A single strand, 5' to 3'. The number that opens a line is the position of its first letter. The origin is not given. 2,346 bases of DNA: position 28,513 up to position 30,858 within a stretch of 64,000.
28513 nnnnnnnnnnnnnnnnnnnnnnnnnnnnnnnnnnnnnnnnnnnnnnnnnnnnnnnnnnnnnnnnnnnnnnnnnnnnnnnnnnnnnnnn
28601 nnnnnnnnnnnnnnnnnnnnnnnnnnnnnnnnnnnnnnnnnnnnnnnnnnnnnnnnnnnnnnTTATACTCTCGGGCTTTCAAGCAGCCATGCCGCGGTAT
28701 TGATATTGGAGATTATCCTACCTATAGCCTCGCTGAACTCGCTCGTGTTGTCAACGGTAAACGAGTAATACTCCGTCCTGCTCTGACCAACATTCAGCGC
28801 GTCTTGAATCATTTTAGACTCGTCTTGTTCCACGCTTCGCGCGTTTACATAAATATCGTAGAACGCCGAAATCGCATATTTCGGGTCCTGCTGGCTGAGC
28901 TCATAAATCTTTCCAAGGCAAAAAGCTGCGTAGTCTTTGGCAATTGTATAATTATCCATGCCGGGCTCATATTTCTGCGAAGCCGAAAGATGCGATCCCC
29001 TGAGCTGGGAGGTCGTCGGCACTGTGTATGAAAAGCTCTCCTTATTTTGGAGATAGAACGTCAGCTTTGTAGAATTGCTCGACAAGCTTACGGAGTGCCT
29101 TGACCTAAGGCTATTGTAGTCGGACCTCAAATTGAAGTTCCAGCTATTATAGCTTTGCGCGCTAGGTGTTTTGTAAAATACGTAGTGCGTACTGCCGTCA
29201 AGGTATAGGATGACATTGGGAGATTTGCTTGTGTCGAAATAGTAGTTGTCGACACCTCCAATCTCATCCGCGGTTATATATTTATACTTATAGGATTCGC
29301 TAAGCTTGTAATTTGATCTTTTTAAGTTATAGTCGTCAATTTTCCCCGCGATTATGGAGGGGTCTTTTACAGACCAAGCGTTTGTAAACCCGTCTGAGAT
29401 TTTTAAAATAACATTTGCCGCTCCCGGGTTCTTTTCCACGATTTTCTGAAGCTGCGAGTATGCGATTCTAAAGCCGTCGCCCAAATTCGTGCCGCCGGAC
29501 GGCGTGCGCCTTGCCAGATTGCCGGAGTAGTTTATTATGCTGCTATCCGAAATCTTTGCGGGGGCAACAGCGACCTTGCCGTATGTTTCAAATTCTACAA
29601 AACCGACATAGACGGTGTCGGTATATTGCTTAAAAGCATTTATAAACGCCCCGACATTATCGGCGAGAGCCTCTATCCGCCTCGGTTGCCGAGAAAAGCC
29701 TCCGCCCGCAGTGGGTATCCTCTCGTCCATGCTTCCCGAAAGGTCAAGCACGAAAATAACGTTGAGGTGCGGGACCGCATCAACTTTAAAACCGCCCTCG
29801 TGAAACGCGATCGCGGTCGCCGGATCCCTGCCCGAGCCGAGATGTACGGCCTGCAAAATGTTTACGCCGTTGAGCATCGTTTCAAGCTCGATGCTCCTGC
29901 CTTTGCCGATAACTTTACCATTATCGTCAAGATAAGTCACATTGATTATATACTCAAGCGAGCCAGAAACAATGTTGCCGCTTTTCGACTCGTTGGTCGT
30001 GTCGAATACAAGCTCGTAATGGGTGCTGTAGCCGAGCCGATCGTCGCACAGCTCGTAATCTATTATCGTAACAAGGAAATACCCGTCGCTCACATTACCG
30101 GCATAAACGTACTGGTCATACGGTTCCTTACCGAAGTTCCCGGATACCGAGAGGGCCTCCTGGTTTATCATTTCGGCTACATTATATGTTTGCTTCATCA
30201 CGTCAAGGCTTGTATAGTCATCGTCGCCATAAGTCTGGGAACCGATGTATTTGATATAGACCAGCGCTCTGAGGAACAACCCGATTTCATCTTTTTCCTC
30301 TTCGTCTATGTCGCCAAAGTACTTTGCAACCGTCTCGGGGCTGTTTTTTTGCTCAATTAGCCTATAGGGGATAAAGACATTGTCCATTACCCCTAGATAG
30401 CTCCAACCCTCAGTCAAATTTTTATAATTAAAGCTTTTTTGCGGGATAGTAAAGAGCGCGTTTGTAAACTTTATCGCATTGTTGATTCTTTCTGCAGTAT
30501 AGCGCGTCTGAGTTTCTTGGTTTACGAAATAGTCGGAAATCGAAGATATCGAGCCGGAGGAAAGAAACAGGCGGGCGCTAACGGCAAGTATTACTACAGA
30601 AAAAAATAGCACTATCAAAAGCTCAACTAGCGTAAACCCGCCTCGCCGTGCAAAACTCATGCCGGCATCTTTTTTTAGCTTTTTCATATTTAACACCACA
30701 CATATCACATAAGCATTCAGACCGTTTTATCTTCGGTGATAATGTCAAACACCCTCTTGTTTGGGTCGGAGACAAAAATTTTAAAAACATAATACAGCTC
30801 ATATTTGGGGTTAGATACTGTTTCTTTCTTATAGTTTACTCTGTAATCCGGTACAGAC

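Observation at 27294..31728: Orphan four-gene type IV pilin-like operon with two giant modular pilins and no assembly machinery in 64 kb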

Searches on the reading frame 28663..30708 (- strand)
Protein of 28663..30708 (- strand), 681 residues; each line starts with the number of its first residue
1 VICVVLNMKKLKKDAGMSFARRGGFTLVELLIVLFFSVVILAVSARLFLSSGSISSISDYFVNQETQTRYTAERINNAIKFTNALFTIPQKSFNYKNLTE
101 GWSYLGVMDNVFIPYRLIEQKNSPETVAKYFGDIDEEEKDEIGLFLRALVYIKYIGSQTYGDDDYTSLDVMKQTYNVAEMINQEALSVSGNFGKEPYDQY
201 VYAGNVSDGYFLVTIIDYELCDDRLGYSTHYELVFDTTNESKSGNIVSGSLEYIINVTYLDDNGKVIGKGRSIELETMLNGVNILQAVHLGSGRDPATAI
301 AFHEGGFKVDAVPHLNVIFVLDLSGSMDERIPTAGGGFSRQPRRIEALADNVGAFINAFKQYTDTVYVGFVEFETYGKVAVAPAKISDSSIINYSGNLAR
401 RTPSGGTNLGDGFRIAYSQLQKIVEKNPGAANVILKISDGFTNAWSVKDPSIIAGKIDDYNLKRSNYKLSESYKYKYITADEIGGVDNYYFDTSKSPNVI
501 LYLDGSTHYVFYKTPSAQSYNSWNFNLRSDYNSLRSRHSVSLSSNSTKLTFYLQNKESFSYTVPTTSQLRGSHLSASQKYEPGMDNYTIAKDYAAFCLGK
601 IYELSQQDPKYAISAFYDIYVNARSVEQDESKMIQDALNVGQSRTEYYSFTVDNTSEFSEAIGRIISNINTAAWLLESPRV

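Call 3: search_protein_families(library=pfam, proteins=[window:28663-30708:-], max_evalue=1)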
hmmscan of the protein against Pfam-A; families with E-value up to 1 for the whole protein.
window:28663-30708:- (681 aa): 4 families
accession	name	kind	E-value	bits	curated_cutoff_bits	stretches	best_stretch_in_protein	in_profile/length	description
PF13519.12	VWA_2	-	2.9e-08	34.7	27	1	317-440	1-106/107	von Willebrand factor type A domain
PF00092.34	VWA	-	2.9e-06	28.1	23.8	1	316-467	1-137/174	von Willebrand factor type A domain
PF07963.17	N_methyl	-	0.0023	17.9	21.2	1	21-35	3-17/27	Prokaryotic N-terminal methylation motif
PF09377.16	SBDS_domain_II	-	0.0065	16.8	27.2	1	54-80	4-30/62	SBDS protein, domain II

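Call 4: search_protein_families(library=ncbifam, proteins=[window:28663-30708:-], max_evalue=1)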
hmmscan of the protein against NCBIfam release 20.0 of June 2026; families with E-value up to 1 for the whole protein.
window:28663-30708:- (681 aa): 6 families
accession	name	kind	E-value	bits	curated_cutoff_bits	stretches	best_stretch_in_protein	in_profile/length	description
TIGR02596.1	TIGR02596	subfamily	0.012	15.7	70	1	25-79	1-58/196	Verru_Chthon cassette protein D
TIGR02532.1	IV_pilin_GFxxxE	domain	0.021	14.7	16.3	1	23-35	2-14/24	prepilin-type N-terminal cleavage/methylation domain-containing protein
TIGR02442.1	Cob-chelat-sub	hypoth_equivalog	0.029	12.8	779.45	1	317-450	475-591/641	putative cobaltochelatase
NF040982.1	ComGD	equivalog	0.034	14.6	70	1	24-45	3-24/139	competence type IV pilus minor pilin ComGD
NF040999.1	pilin_ComGC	equivalog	0.055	13.7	75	1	24-42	3-22/84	competence type IV pilus major pilin ComGC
NF007848.0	PRK10557.1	equivalog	0.15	11.3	120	1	21-50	9-40/192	prepilin peptidase-dependent protein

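Call 11: find_homologous_proteins(query=window:28663-30687:-)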
Query window:28663-30687:- (674 aa): 18 proteins with E <= 0.001 among 8000 candidates.
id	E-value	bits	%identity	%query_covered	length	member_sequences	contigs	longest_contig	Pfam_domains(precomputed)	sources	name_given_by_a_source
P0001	0.0e+0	1489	99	100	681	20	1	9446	PF00092.35,PF13519.13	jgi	-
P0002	8.3e-238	809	59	98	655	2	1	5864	PF07963.18,PF00092.35,PF13519.13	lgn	-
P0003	1.3e-234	798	57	99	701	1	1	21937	PF13519.13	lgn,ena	-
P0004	9.6e-229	779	57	100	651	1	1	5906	PF07963.18,PF00092.35,PF13519.13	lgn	-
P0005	1.9e-226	771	57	100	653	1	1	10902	PF07963.18,PF00092.35,PF13519.13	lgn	-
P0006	4.3e-127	443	41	98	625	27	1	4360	PF00092.35,PF13519.13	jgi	jgi:type II secretory pathway pseudopilin PulG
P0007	4.9e-113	397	39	97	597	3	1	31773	PF00092.35,PF13519.13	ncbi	-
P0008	5.5e-112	393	39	98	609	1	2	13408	PF00092.35,PF13519.13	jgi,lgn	jgi:Mg-chelatase subunit ChlD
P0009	2.1e-101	358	37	98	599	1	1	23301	PF07963.18,PF00092.35,PF13519.13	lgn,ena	-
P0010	1.1e-62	230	35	62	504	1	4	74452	PF00092.35,PF13519.13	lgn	-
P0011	4.8e-61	225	34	62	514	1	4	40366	PF00092.35,PF13519.13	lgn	-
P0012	2.8e-56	209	34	62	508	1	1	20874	PF07963.18,PF00092.35,PF13519.13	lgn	-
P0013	1.2e-53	201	34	62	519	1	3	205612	PF07963.18,PF00092.35,PF13519.13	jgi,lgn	jgi:prepilin-type N-terminal cleavage/methylation domain-containing protein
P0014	3.3e-29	120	28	63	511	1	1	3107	PF00092.35,PF13519.13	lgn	-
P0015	1.1e-28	118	28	64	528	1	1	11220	PF00092.35,PF13519.13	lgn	-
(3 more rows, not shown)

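Call 12: find_encoding_contigs(protein=P0013, flank=10000, max_places=2)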
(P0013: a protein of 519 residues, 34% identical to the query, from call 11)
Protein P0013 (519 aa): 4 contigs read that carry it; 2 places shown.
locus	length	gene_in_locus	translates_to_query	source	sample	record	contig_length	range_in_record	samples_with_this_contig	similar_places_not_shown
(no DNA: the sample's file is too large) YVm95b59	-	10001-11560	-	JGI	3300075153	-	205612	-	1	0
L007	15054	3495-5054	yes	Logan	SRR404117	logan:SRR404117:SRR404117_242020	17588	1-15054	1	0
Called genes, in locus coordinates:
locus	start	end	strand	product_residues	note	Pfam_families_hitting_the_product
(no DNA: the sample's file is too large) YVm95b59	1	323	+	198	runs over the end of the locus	PF11356:T2SSC (faint)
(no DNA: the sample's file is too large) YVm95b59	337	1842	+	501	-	PF03958:Secretin_N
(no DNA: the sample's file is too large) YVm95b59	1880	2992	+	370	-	PF00437:T2SSE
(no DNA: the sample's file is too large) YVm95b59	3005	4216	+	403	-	PF28597:T2SSF_N, PF00482:T2SSF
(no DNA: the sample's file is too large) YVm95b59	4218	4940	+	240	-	PF04542:Sigma70_r2 (weak), PF08281:Sigma70_r4_2 (weak), PF04545:Sigma70_r4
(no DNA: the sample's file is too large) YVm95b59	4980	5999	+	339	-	PF11104:PilM_2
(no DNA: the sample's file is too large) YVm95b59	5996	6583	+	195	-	PF05137:PilN (weak)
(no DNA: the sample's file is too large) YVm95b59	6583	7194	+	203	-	PF04350:PilO, PF10741:T2SSM_b (weak)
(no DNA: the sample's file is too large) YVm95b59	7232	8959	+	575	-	PF05157:MshEN, PF00437:T2SSE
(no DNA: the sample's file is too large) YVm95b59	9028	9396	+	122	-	PF07963:N_methyl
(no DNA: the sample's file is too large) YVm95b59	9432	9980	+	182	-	-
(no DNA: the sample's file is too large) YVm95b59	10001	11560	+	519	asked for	PF07963:N_methyl (weak), PF00092:VWA, PF13519:VWA_2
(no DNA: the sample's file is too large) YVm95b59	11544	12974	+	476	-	-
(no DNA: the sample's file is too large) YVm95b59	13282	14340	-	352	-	PF00437:T2SSE, PF01935:DUF87 (faint)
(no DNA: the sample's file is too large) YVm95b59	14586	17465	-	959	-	PF25873:WHD_MalT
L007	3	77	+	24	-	?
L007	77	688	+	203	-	PF04350:PilO, PF10741:T2SSM_b (weak)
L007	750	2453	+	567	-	PF05157:MshEN, PF00437:T2SSE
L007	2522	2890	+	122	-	PF07963:N_methyl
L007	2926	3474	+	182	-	-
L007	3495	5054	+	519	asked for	PF07963:N_methyl (weak), PF00092:VWA, PF13519:VWA_2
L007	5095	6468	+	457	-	-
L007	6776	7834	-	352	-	PF00437:T2SSE, PF01935:DUF87 (faint)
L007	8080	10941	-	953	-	PF25873:WHD_MalT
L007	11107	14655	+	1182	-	PF13205:Big_5, PF09479:Flg_new, PF13620:CarboxypepD_reg, PF00395:SLH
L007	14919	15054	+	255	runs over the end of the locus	PF01797:Y1_Tnp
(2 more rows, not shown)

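Call 13: find_encoding_contigs(protein=P0007, flank=10000, max_places=2)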
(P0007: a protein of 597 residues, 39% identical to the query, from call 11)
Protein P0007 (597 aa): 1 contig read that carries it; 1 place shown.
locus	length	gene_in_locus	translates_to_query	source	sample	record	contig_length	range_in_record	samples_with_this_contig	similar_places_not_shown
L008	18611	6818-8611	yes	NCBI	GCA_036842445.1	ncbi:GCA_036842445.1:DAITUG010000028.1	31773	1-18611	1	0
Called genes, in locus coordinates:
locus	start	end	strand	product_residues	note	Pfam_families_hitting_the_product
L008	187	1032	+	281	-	PF00215:OMPdecase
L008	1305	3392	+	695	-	PF00009:GTP_EFTU, PF22042:EF-G_D2, PF14492:EFG_III, PF16658:RF3_C (weak), PF03764:EFG_IV, PF00679:EFG_C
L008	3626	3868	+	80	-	PF02604:PhdYeFM_antitox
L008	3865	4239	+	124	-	PF02661:Fic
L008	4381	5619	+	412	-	PF01841:Transglut_core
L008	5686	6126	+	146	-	PF07963:N_methyl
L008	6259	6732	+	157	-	-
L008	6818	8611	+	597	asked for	PF00092:VWA, PF13519:VWA_2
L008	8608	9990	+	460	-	PF07963:N_methyl (weak)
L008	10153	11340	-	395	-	PF13477:Glyco_trans_4_2, PF13439:Glyco_transf_4, PF13579:Glyco_trans_4_4, PF00534:Glycos_transf_1, PF13692:Glyco_trans_1_4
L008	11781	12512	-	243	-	PF00149:Metallophos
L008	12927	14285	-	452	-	-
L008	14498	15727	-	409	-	PF00109:ketoacyl-synt, PF02801:Ketoacyl-synt_C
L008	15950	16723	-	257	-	PF03255:ACCA, PF01039:Carboxyl_trans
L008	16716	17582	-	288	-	PF01039:Carboxyl_trans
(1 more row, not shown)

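Call 14: find_encoding_contigs(protein=P0010, flank=10000, max_places=2)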
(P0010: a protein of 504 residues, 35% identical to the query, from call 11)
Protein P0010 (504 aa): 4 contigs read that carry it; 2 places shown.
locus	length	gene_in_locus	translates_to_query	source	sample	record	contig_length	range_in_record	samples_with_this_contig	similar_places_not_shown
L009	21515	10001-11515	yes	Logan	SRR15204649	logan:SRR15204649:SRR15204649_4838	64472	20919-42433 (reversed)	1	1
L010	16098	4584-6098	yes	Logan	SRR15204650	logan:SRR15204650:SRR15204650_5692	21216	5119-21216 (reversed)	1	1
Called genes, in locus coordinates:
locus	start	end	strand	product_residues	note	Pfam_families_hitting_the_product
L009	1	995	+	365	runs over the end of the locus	PF00437:T2SSE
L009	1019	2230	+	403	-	PF28597:T2SSF_N, PF00482:T2SSF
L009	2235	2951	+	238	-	PF04542:Sigma70_r2, PF04545:Sigma70_r4 (weak)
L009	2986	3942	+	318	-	PF11104:PilM_2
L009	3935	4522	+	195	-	-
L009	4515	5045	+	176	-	PF04350:PilO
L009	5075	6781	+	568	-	PF05157:MshEN, PF00437:T2SSE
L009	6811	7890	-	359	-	PF00437:T2SSE, PF13401:AAA_22 (weak)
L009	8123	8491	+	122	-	PF07963:N_methyl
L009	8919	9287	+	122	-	PF07963:N_methyl (weak)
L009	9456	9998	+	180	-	-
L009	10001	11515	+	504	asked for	PF00092:VWA, PF13519:VWA_2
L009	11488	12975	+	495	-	-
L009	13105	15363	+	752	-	PF01751:Toprim, PF01131:Topoisom_bac, PF01396:Zn_ribbon_Top1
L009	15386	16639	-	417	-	PF09587:PGA_cap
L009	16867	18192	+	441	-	PF01134:GIDA, PF13450:NAD_binding_8 (weak)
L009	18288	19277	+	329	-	PF01145:Band_7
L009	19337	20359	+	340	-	PF01145:Band_7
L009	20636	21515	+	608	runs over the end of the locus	PF00009:GTP_EFTU, PF01926:MMR_HSR1 (faint), PF22042:EF-G_D2, PF03144:GTP_EFTU_D2, PF00679:EFG_C, PF21018:BipA_C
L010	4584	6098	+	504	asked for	PF00092:VWA, PF13519:VWA_2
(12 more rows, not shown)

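Call 16: search_solved_structures(query=window:28663-30687:-, max_evalue=1, show_alignments=2)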
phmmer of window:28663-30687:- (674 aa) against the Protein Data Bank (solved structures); distinct sequences matched with E-value up to 1: 0.

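Call 22: find_related_loci(query=A1, collection=genome_contigs, flank=10000)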
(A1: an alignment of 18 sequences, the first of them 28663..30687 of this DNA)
Query A1 (674 aa) in genome_contigs; peptide patterns used: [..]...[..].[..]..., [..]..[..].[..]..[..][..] (x = any residue, [..] = any of these).
36 stretches matched a pattern; 16 encode a relative of the query (tblastn E <= 1e-3); 16 distinct loci.
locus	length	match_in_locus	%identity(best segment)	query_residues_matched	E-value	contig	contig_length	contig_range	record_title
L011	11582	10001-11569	57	1-544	2e-175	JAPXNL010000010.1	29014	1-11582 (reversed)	MAG: Clostridia bacterium isolate binned_ad_5.94 NODE_1541_length_29014_cov_1.531727, whole genome shotgun sequence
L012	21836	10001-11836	41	15-674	4e-132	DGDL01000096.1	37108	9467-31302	MAG TPA_asm: Clostridiales bacterium UBA3953 UBA3953_contig_5084, whole genome shotgun sequence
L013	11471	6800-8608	39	15-674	2e-129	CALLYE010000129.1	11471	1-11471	MAG TPA_asm: uncultured Clostridia bacterium isolate SRR1561999_bin.171_CONCOCT_v1.1_MAG genome assembly, contig: ERZ724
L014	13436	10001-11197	29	1-453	3e-41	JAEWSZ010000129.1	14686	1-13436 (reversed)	MAG: Bacillota bacterium isolate OH_SDB_126 k127_565521, whole genome shotgun sequence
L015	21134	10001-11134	28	1-433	2e-26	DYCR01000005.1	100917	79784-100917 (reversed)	MAG TPA_asm: Clostridiales bacterium isolate HRGM_Genome_3703 HRGM_Genome_3703_5, whole genome shotgun sequence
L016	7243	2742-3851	28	14-440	2e-26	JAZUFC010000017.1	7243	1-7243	MAG: Lachnospiraceae bacterium isolate T1900045296_TH20190066.MAGScoT_cleanbin_000024 SGB_6088_k141_202892, whole genome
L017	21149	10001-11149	28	3-437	1e-25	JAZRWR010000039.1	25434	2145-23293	MAG: Bianqueaceae bacterium isolate T1900044951_TA20190004.MAGScoT_cleanbin_000086 SGB_3674_k141_157275, whole genome sh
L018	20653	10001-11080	27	10-415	1e-25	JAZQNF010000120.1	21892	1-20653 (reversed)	MAG: Bianqueaceae bacterium isolate T1900045246_TH20190016.MAGScoT_cleanbin_000063 SGB_5641_k141_395708, whole genome sh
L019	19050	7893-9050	27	10-439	1e-25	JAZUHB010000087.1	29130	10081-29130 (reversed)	MAG: Bianqueaceae bacterium isolate T1900045279_TH20190049.MAGScoT_cleanbin_000012 SGB_5935_k141_653548, whole genome sh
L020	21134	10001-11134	29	5-437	1e-24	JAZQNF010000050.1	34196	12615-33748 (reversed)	MAG: Bianqueaceae bacterium isolate T1900045246_TH20190016.MAGScoT_cleanbin_000063 SGB_5641_k141_2146544, whole genome s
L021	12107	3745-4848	27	15-440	2e-22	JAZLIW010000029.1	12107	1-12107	MAG: Eubacteriales bacterium isolate T1900044969_TA20190031.MAGScoT_cleanbin_000043 SGB_4027_k141_402306, whole genome s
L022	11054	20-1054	26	29-439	2e-21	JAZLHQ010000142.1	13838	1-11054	MAG: Eubacteriales bacterium isolate T1900044980_TA20190042.MAGScoT_cleanbin_000051 SGB_4117_k141_215155, whole genome s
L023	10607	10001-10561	42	17-297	1e-15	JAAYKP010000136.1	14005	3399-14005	MAG: Bacillota bacterium isolate AS10tlH2TH_59 221343_AS10, whole genome shotgun sequence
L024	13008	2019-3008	30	17-442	2e-16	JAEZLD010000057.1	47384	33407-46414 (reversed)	MAG: Bacillota bacterium isolate OH_CDB_59 k127_553660, whole genome shotgun sequence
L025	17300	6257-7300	33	15-443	4e-13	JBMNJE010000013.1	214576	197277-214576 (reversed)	MAG: Caldicoprobacterales bacterium isolate SBF912LR0HQ0068 contig_58720, whole genome shotgun sequence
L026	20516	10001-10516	29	266-441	3e-8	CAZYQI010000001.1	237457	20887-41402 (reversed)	MAG TPA_asm: uncultured Peptostreptococcaceae bacterium isolate SRP302447_co1_726 genome assembly, contig: NODE_179_leng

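Call 26: search_protein_families(library=pfam, proteins=[L017:12946-14085:+, L017:14674-15498:+, L017:15508-16077:+, L017:16079-16948:+, L026:10881-14270:+, L026:17199-19016:+, L026:19053-20234:+, L026:9530-10864:+], max_evalue=0.01)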
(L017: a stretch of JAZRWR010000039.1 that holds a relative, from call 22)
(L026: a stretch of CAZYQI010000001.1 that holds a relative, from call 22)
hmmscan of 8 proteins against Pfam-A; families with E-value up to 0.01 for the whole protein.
L017:12946-14085:+ (379 aa): 1 family
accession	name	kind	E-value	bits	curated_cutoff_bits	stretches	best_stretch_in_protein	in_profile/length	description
PF11104.14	PilM_2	-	7.6e-12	45.3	27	1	34-372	3-332/340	Type IV pilus assembly protein PilM;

L017:14674-15498:+ (274 aa): 0 families

L017:15508-16077:+ (189 aa): 0 families

L017:16079-16948:+ (289 aa): 1 family
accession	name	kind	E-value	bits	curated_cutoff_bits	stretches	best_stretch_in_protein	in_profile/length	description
PF16204.10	BDHCT_assoc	-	0.0087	16.2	24.6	0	186-230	119-162/223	BDHCT-box associated domain on Bloom syndrome protein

L026:10881-14270:+ (1129 aa): 2 families
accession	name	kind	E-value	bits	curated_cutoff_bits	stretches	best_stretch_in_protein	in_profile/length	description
PF02368.24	Big_2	-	2.9e-14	53.2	22.8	1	709-780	2-71/79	Bacterial Ig-like domain (group 2)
PF07963.17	N_methyl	-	2e-05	24.4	21.2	1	4-29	1-26/27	Prokaryotic N-terminal methylation motif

L026:17199-19016:+ (605 aa): 1 family
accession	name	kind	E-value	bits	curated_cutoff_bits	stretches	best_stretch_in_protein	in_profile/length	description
PF04932.20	Wzy_C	-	2.5e-11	44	31.7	1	307-530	15-148/149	O-Antigen ligase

L026:19053-20234:+ (393 aa): 2 families
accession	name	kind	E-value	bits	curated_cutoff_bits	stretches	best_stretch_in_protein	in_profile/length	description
PF23981.1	DUF7305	-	4e-07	30.5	27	1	271-374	84-183/185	Domain of unknown function (DUF7305)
PF14341.11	PilX_N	-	0.00027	21.3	25.5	1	24-69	1-46/51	PilX N-terminal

L026:9530-10864:+ (444 aa): 3 families
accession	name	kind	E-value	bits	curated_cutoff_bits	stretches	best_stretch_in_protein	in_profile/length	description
PF13519.12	VWA_2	-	7e-08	33.5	27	1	207-321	2-106/107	von Willebrand factor type A domain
PF07963.17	N_methyl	-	3.6e-07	29.9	21.2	1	7-29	4-26/27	Prokaryotic N-terminal methylation motif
PF00092.34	VWA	-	2.3e-06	28.4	23.8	1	206-330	2-122/174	von Willebrand factor type A domain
